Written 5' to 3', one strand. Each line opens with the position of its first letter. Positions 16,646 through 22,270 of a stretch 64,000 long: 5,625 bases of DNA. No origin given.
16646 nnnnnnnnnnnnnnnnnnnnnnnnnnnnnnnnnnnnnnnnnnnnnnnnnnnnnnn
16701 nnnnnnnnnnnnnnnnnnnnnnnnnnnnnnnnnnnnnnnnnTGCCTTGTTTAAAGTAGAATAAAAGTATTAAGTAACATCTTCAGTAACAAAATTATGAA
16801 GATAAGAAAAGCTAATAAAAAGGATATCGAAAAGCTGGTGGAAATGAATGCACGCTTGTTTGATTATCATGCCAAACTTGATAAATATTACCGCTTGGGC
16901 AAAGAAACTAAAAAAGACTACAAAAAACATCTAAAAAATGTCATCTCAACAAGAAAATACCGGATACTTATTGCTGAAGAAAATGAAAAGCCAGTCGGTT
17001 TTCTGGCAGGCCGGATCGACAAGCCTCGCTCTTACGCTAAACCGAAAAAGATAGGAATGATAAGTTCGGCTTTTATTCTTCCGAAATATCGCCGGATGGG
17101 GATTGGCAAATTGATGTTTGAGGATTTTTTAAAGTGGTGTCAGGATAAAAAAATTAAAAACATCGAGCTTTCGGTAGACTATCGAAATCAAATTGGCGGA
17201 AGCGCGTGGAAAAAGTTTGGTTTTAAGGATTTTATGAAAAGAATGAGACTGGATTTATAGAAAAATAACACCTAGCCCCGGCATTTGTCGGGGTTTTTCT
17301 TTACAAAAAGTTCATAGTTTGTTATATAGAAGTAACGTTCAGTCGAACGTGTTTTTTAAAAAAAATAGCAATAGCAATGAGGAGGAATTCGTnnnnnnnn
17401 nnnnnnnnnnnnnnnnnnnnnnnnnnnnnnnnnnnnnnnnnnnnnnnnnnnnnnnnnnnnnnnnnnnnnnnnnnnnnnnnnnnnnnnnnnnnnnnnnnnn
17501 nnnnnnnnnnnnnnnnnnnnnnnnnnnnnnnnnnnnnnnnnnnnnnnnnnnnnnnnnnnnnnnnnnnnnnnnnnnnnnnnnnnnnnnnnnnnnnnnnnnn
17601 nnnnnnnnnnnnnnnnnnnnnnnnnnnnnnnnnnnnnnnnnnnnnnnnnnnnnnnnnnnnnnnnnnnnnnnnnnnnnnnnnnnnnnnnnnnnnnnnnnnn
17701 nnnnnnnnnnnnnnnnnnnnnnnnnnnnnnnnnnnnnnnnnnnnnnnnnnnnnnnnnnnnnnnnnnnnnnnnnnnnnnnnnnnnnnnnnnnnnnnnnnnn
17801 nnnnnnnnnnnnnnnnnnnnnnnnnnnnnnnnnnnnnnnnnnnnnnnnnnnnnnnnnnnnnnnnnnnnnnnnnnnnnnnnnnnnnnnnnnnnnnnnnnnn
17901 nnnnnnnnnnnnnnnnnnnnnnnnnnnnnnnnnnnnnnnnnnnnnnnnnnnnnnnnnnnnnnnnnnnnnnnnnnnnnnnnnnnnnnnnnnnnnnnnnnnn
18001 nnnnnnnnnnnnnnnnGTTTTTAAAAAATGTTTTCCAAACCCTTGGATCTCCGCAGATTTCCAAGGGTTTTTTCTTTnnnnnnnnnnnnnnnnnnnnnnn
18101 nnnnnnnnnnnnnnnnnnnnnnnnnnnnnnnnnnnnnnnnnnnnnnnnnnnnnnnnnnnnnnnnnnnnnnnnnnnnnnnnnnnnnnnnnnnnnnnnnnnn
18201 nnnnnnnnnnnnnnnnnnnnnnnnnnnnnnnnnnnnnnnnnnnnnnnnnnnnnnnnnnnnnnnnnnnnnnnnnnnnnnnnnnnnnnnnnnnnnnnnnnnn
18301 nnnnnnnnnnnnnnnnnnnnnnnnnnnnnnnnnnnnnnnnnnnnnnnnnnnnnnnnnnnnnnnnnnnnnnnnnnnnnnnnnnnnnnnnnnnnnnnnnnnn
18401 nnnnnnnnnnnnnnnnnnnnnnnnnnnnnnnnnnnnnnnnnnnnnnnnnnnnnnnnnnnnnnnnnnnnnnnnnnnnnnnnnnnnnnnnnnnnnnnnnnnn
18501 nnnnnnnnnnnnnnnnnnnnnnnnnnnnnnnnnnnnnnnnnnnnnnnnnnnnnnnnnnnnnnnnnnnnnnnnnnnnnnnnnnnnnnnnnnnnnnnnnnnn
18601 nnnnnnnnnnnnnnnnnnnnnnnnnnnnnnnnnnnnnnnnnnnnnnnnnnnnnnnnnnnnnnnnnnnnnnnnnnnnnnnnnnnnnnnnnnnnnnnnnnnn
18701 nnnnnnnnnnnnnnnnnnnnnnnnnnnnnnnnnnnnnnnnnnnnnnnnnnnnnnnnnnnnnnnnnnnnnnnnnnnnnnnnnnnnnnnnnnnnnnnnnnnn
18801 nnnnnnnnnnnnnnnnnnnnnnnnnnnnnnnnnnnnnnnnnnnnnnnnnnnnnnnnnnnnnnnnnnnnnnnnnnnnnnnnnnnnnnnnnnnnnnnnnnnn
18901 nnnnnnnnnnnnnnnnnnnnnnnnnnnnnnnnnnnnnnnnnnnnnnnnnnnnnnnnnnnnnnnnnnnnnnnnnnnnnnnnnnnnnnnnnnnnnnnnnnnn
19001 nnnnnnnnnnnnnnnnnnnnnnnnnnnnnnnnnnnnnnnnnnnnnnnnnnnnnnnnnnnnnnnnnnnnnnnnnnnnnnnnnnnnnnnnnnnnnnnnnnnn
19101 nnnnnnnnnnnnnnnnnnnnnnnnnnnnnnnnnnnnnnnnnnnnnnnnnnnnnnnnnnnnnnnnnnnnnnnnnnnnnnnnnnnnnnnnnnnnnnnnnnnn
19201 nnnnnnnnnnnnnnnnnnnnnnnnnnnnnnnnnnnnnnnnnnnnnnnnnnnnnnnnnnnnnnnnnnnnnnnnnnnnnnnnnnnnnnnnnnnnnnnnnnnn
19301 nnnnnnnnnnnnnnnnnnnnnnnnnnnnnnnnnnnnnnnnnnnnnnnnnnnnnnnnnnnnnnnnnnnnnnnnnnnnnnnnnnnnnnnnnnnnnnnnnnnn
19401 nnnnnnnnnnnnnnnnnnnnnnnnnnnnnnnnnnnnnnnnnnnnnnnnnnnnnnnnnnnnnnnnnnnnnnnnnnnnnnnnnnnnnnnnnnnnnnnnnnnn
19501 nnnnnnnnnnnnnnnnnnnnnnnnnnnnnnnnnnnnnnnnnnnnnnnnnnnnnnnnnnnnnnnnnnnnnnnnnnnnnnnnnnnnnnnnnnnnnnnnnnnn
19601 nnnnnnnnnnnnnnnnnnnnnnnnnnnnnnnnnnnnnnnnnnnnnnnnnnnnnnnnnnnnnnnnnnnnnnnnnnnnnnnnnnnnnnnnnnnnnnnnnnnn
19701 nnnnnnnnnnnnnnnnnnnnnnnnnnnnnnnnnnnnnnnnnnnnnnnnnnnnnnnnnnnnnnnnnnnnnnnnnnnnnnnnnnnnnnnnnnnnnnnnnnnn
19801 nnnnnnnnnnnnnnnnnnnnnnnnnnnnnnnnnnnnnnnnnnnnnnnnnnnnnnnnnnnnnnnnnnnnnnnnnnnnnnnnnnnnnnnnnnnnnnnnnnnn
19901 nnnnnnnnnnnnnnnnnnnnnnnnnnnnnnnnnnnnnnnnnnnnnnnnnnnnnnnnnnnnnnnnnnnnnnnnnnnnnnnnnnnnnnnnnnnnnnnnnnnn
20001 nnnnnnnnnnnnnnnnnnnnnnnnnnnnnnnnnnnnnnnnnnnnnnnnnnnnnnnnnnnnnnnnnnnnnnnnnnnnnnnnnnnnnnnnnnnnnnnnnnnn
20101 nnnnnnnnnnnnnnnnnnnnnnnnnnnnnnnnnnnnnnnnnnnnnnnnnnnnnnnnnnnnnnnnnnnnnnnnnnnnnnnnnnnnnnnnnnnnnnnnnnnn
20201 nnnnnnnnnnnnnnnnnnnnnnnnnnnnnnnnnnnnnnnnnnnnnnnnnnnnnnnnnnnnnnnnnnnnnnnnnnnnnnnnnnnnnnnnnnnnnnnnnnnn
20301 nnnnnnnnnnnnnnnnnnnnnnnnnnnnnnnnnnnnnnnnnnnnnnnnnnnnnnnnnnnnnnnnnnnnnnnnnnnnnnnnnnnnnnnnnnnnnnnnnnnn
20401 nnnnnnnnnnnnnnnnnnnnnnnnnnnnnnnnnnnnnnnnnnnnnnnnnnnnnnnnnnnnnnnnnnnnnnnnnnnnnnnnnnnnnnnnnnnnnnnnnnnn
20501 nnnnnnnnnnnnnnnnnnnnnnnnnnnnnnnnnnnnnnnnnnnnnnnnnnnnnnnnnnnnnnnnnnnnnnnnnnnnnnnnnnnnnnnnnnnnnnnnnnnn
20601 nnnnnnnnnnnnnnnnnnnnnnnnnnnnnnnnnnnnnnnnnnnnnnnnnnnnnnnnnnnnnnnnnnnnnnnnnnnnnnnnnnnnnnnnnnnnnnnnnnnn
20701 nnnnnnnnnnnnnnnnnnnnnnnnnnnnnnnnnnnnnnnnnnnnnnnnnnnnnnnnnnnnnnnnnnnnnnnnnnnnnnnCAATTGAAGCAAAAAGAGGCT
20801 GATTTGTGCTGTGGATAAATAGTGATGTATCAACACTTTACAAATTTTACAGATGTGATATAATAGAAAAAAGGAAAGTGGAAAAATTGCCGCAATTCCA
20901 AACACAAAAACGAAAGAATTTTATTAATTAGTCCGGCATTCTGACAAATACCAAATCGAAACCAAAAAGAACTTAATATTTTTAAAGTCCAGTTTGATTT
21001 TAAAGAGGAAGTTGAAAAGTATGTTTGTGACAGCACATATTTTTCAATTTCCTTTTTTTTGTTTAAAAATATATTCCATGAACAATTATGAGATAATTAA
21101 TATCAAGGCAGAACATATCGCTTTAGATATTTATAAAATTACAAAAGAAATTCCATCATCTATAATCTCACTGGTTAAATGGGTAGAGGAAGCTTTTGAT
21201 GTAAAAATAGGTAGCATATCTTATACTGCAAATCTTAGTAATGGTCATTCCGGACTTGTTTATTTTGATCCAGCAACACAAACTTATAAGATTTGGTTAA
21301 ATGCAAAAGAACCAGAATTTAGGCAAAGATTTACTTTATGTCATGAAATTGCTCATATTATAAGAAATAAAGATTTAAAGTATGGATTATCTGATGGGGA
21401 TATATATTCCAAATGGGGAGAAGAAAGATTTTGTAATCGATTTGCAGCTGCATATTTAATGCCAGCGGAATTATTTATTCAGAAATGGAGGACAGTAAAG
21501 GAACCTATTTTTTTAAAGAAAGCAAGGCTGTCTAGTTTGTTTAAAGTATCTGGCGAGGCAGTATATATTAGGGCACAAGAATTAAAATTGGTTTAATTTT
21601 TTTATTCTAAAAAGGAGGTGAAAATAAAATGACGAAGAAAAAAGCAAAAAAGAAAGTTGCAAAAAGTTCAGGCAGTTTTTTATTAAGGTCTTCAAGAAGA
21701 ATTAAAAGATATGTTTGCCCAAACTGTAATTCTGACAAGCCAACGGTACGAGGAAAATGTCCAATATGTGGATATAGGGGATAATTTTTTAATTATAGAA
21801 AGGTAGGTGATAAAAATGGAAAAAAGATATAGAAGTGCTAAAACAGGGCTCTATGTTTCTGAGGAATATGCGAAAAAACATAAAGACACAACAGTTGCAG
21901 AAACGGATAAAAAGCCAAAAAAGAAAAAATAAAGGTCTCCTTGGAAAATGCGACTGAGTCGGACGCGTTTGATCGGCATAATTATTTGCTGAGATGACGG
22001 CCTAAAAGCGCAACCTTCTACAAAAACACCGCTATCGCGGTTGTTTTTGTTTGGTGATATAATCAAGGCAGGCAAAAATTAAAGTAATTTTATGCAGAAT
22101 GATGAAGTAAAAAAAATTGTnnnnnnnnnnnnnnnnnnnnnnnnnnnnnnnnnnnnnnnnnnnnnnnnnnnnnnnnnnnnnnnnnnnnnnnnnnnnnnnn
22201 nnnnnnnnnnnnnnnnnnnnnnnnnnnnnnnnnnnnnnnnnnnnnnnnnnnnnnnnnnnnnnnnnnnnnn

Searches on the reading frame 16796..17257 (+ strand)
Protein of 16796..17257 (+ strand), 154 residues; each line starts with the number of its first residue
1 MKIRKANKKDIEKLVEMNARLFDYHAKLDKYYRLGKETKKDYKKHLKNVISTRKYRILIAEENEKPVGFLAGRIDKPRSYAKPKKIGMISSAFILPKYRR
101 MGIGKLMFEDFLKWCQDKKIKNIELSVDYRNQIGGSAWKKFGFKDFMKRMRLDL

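Call 10: search_protein_families(library=pfam, proteins=[window:16796-17257:+], max_evalue=0.001)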
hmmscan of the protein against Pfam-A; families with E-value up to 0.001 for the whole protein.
window:16796-17257:+ (154 aa): 3 families
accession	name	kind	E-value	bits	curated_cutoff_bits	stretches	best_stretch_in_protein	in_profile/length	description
PF00583.31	Acetyltransf_1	-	1.3e-13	51.6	20.7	1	41-143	20-116/116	Acetyltransferase (GNAT) family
PF13673.13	Acetyltransf_10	-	1.1e-10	42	23.6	1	40-146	14-110/128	Acetyltransferase (GNAT) domain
PF13508.13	Acetyltransf_7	-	1.5e-09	38.5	27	1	54-144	2-83/84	Acetyltransferase (GNAT) domain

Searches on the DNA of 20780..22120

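Call 60: search_rna_families(source=window, start=20780, end=22120, threshold=evalue, max_evalue=1)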
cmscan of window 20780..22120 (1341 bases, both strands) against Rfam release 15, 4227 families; matches with E-value up to 1: 2.
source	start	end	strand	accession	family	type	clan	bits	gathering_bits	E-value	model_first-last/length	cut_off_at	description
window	21000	21059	+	RF03623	mir-1252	Gene; miRNA;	-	26.9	70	0.06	1-65/65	no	mir-1252 microRNA precursor family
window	21001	21058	+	RF04228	MIR6140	Gene; miRNA;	-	20.3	140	0.78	1-165/165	no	MIR6140 microRNA precursor family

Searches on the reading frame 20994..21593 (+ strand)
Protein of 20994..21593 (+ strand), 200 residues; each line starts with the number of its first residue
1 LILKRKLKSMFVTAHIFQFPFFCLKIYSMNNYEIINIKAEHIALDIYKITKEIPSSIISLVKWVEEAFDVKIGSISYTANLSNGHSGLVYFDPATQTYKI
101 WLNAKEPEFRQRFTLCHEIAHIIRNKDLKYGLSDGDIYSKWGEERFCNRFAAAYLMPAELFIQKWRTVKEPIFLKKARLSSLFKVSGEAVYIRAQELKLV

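Call 5: search_protein_families(library=pfam, proteins=[window:20994-21593:+], max_evalue=1)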
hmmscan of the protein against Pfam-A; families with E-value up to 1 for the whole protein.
window:20994-21593:+ (200 aa): 2 families
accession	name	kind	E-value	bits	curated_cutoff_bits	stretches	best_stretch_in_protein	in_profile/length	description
PF06114.19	Peptidase_M78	-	5.2e-19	68.7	22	1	81-194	13-122/123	IrrE N-terminal-like domain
PF20573.4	DUF6782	-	0.021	14.5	27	1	66-122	50-101/241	Putative metallopeptidase family (DUF6782)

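Call 17: search_protein_families(library=ncbifam, proteins=[window:20994-21593:+], max_evalue=10)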
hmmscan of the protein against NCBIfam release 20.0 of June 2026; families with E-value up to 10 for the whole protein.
window:20994-21593:+ (200 aa): 2 families
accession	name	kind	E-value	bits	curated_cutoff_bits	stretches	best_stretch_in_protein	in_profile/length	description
NF052239.1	antitox_spr1629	equivalog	1.8e-07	30.6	335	1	97-199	194-295/377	spr1629 family repressor/antitoxin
NF038145.1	Hvo_1808_fam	equivalog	0.039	13.2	200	1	83-129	105-151/432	Hvo_1808 family surface protein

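Call 47: search_protein_families(library=phrogs, proteins=[window:21021-21593:+], max_evalue=1)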
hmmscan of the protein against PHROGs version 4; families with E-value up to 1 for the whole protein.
window:21021-21593:+ (191 aa): 10 families
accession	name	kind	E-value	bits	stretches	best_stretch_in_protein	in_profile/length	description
phrog_2439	-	transcription regulation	7.4e-20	72.1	1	29-190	129-282/367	transcriptional regulator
phrog_87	-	other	1.5e-12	48.8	1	65-157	53-138/227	metallo-protease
phrog_1914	-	unknown function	6.6e-11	43.3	1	28-188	23-177/222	-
phrog_1516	-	unknown function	1.3e-07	32.5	1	51-184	38-172/227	-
phrog_19315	-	unknown function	3e-06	27.5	1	28-189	25-180/348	-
phrog_20936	-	unknown function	0.036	15.4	1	86-116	26-56/91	-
phrog_15520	-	unknown function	0.053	14.7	1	108-147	10-49/123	-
phrog_1233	-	unknown function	0.062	13.4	1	61-114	12-73/306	-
phrog_3831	-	unknown function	0.24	12.1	0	57-90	7-38/65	-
phrog_6361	-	unknown function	0.39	11.3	1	34-115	22-96/203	-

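Call 48: search_protein_families(library=padloc, proteins=[window:21021-21593:+], max_evalue=0.01)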
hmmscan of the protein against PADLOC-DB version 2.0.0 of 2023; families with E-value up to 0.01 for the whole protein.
window:21021-21593:+ (191 aa): 15 families
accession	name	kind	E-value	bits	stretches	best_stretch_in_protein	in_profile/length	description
PDLC04141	capP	-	3.7e-20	70.5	1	55-188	31-153/242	capP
PDLC03943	RmrA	-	2.5e-11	41.3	1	94-190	184-274/370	-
PDLC03951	RmrA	-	2e-10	38.2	1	83-191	186-288/400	-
PDLC03947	RmrA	-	8e-10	36.1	1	91-191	196-293/383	-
PDLC03944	RmrA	-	1.4e-09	35.5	1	87-190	183-285/384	-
PDLC03948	RmrA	-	6.3e-09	33.2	1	6-191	113-292/397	-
PDLC03953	RmrA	-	1.1e-08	32.8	1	70-190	176-285/373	-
PDLC03945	RmrA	-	3.1e-08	31.2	1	88-190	194-295/394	-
PDLC03949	RmrA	-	4.7e-08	30.3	1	91-190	178-267/363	-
PDLC03952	RmrA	-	5e-08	30.2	1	95-190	213-304/395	-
PDLC03954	RmrA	-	4.2e-07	27.2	1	89-190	194-292/380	-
PDLC04776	PDC-M69B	-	5.6e-07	27.5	1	88-176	67-162/272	-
PDLC03950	RmrA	-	9e-07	26.2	1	92-155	186-247/369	-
PDLC03946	RmrA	-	2.8e-06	24.3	1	89-190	178-269/357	-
PDLC03956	RmrA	-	2.8e-05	21.4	1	78-191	181-289/399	-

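Call 56: find_related_loci(query=window:21021-21593:+, collection=metagenome_contigs, flank=3000)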
Query window:21021-21593:+ (191 aa) in metagenome_contigs; peptide patterns used: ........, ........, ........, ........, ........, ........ (x = any residue, [..] = any of these).
241 stretches matched a pattern; 23 encode a relative of the query (tblastn E <= 1e-3); 23 distinct loci.
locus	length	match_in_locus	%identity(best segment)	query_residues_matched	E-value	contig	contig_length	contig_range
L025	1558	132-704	100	1-191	2e-141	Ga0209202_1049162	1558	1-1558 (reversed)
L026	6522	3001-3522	62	19-191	3e-66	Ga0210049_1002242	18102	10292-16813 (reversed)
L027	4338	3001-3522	62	19-191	3e-66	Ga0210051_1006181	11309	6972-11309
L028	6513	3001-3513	58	19-190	2e-62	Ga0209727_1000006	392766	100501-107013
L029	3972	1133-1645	58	19-190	2e-62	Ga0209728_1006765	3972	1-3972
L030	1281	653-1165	47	19-190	1e-48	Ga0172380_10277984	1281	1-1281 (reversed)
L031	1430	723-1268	46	8-191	1e-46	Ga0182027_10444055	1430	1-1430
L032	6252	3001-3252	44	72-155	4e-13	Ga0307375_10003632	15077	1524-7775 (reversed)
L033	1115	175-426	40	72-155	8e-12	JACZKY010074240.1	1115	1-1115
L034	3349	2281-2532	41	72-155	3e-11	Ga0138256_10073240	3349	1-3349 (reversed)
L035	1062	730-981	40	72-155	9e-11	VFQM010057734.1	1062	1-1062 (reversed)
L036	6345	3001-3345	35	69-184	2e-10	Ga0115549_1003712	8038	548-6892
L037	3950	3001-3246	36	72-154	4e-10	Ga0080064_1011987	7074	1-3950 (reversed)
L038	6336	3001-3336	34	72-184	5e-10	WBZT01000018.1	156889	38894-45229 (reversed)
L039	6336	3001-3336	34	72-184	5e-10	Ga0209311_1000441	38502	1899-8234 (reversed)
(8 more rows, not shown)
